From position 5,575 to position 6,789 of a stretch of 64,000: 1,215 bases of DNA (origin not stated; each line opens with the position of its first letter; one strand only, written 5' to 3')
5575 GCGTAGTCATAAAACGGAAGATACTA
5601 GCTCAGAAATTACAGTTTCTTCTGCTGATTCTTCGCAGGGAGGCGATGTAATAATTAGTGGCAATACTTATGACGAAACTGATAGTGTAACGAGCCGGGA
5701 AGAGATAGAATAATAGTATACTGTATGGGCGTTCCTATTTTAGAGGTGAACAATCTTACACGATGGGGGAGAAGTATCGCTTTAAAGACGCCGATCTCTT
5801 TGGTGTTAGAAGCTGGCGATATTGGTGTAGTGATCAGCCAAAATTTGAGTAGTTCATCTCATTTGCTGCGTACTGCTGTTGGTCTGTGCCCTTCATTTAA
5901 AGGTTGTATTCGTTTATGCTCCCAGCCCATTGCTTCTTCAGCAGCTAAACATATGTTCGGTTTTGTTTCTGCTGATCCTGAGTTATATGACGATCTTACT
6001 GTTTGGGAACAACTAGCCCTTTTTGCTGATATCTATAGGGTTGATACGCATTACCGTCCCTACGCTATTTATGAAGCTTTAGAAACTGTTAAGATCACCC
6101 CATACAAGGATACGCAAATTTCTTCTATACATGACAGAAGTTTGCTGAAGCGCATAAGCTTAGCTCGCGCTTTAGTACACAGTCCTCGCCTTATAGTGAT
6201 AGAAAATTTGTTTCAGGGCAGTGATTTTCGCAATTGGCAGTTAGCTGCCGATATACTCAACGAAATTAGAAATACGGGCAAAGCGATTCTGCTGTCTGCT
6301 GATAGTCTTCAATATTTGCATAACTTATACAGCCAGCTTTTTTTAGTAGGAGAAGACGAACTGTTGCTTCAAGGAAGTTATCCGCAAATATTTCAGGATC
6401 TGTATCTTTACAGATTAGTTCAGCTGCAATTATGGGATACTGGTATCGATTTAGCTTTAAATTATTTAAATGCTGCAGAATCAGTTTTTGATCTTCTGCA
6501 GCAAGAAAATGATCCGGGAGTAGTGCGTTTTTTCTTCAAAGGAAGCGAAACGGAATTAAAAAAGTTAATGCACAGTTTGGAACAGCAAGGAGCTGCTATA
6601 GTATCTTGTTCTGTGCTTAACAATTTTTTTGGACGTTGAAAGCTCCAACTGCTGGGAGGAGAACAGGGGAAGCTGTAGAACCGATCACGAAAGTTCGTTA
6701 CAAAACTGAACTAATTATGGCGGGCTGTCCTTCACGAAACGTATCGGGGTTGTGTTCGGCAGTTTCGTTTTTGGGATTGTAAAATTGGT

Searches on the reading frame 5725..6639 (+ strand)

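Call 44: search_protein_families(library=pfam, proteins=[window:5725-6639:+], max_evalue=0.001)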
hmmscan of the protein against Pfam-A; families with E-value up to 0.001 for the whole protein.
window:5725-6639:+ (304 aa): 1 family
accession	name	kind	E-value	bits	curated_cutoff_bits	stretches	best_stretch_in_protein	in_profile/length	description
PF00005.33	ABC_tran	-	0.00021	22.3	25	1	24-159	4-132/137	ABC transporter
